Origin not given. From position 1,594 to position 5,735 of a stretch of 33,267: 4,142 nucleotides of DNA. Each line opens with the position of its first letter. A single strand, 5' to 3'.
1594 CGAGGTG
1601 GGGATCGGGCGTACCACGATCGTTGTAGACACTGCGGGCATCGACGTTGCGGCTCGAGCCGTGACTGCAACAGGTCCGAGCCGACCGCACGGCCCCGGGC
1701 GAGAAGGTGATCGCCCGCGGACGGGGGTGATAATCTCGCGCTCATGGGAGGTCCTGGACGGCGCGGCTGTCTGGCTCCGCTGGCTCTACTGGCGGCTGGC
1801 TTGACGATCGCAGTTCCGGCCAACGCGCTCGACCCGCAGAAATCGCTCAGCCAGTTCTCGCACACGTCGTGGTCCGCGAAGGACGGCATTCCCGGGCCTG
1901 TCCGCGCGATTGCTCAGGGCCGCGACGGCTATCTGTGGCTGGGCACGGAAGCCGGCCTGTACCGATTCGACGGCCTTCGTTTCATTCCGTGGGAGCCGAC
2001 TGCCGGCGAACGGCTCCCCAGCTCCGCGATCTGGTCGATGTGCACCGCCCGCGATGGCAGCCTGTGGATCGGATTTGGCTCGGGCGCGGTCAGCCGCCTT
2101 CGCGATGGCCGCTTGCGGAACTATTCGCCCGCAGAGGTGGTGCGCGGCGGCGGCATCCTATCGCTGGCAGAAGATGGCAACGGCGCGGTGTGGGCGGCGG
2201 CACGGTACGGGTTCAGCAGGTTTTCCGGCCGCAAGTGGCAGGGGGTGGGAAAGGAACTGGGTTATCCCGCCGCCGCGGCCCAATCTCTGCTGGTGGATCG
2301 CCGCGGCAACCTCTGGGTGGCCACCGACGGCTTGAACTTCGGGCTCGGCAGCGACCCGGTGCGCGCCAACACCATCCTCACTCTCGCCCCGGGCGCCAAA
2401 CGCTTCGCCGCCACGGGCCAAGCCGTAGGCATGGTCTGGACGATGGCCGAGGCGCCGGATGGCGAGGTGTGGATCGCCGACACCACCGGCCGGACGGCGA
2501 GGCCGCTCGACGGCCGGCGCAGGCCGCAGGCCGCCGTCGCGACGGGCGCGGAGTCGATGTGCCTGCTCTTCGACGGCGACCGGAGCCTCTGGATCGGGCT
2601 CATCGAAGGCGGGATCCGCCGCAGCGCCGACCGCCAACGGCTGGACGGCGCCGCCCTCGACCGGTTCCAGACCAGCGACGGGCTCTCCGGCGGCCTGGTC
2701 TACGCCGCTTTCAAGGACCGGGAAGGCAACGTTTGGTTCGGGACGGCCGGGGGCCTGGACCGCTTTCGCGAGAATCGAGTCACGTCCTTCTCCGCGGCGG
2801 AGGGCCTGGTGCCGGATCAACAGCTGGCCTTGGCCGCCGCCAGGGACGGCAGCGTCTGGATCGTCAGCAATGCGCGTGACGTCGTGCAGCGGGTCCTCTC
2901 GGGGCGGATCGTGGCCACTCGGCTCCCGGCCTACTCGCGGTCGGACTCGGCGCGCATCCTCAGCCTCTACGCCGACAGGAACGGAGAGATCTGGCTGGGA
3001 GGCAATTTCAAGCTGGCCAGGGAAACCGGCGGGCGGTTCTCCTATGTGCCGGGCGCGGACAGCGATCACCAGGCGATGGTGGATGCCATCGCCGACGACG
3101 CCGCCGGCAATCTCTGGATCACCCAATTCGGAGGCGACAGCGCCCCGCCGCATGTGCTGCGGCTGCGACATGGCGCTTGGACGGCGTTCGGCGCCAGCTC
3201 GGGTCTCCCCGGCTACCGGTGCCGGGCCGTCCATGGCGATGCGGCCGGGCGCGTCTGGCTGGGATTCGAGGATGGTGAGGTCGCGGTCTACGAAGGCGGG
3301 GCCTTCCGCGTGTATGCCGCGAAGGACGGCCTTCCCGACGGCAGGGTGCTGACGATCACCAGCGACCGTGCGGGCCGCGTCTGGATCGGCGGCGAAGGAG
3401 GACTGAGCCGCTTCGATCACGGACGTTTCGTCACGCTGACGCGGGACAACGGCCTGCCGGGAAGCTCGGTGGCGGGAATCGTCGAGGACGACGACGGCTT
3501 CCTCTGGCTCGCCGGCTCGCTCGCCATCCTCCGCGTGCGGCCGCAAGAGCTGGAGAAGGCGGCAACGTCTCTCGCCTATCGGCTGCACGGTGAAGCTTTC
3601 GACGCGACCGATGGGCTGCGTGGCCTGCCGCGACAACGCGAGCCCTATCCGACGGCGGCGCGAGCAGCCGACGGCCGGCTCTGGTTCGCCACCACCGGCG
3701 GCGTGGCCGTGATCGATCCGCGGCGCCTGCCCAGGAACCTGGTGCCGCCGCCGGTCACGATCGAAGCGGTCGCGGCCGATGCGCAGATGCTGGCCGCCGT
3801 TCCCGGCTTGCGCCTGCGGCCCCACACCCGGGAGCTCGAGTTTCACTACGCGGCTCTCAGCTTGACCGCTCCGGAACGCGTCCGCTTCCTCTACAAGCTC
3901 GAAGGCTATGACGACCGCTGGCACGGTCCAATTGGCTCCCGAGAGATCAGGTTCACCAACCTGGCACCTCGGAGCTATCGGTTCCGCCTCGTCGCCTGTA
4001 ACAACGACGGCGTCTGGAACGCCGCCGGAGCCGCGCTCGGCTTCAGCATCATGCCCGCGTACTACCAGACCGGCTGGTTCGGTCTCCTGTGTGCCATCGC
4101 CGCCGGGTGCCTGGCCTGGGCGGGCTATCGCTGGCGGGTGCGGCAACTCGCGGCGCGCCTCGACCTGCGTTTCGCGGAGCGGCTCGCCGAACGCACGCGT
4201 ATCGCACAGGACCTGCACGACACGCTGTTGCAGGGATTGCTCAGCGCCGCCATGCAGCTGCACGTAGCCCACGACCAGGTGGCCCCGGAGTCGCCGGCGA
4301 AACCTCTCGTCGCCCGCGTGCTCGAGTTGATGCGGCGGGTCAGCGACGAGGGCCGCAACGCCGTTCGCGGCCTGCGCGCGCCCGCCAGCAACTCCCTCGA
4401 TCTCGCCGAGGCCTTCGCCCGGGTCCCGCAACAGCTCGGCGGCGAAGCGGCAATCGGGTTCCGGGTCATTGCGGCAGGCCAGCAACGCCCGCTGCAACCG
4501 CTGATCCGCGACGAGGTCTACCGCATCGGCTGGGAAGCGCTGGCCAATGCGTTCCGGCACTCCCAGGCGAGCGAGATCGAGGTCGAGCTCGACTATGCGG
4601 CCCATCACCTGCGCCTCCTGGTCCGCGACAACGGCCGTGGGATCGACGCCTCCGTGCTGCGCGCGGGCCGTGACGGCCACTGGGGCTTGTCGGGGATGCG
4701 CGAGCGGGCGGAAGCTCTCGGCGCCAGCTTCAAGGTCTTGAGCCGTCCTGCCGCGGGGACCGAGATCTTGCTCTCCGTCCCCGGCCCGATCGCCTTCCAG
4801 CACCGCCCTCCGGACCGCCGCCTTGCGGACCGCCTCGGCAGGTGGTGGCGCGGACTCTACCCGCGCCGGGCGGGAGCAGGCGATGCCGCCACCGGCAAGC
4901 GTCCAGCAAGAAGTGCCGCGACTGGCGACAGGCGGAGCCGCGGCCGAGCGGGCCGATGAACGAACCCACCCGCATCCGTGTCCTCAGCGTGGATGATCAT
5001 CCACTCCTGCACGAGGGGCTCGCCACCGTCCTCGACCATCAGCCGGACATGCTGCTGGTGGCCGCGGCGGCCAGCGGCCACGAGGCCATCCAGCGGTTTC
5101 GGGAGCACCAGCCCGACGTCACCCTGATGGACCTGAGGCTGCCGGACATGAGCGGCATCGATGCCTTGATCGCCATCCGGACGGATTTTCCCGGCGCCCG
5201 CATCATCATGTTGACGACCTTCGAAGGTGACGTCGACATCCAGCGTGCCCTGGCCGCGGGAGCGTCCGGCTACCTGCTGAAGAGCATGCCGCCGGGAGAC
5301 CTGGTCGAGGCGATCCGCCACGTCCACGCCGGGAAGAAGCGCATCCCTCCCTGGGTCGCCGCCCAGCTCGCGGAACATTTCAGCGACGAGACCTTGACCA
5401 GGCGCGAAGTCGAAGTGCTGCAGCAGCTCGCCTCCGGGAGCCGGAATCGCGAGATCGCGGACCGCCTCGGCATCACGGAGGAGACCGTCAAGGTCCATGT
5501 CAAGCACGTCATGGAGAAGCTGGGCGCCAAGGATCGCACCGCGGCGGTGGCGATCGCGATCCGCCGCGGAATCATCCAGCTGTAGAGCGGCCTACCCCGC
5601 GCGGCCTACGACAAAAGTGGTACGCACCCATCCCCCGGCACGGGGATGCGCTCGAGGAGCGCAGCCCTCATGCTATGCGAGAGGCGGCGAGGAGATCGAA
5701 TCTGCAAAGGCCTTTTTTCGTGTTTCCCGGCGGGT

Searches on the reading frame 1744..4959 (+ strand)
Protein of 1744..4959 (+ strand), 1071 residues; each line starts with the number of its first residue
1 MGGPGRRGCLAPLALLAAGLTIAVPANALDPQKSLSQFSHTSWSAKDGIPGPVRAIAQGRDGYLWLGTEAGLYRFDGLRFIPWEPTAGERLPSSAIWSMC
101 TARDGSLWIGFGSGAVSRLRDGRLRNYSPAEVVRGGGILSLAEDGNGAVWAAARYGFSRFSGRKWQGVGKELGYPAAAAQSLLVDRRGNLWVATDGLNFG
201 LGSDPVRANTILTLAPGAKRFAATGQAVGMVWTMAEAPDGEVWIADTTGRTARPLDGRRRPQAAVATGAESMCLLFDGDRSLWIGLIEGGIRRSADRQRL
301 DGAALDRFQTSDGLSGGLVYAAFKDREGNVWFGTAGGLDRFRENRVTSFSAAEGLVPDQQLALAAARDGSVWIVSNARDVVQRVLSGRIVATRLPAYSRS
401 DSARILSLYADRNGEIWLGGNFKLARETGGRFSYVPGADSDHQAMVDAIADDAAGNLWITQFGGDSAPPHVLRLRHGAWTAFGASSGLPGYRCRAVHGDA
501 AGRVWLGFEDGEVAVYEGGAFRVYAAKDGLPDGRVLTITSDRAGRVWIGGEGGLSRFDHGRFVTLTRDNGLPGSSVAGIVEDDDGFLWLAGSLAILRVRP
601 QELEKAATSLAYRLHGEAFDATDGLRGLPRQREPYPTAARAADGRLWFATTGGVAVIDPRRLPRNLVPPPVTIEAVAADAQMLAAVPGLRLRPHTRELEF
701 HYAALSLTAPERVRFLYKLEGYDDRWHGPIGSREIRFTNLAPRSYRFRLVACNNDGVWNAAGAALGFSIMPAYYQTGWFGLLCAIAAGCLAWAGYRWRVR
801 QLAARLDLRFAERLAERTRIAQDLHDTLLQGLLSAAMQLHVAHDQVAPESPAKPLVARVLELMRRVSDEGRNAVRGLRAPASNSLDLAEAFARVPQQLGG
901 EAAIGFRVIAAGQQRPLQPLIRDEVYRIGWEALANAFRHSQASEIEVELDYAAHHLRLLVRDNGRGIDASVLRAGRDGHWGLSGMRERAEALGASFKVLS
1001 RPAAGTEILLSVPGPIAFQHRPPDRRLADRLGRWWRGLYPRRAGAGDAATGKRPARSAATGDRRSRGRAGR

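Call 40: search_protein_families(library=pfam, proteins=[window:1744-4959:+], max_evalue=0.00001)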
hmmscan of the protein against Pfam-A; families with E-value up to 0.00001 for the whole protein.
window:1744-4959:+ (1071 aa): 5 families
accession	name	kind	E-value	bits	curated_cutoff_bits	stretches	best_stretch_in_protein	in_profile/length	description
PF07494.17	Reg_prop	-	2.8e-45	146.9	20.4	0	313-335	1-23/24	Two component regulator propeller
PF07730.19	HisKA_3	-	8.9e-14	52.2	24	1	816-880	1-65/68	Histidine kinase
PF02518.31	HATPase_c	-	2.9e-12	47.5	26.4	1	923-1013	4-108/111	Histidine kinase-, DNA gyrase B-, and HSP90-like ATPase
PF07495.19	Y_Y_Y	-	3.3e-11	43.4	26.6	1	709-769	4-64/65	Y_Y_Y domain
PF24684.1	Vgb_lyase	-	1.5e-07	31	50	0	232-465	16-244/290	Virginiamycin B lyase family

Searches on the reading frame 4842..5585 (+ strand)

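Call 40: search_protein_families(library=pfam, proteins=[window:4842-5585:+], max_evalue=0.00001)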
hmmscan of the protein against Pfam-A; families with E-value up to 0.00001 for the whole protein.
window:4842-5585:+ (247 aa): 2 families
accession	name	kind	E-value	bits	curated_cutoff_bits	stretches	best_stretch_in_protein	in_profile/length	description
PF00072.30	Response_reg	-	8.3e-28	97.2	30.2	1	47-159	1-111/111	Response regulator receiver domain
PF00196.25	GerE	-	3.5e-21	75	23.5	1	184-239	2-57/57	Bacterial regulatory proteins, luxR family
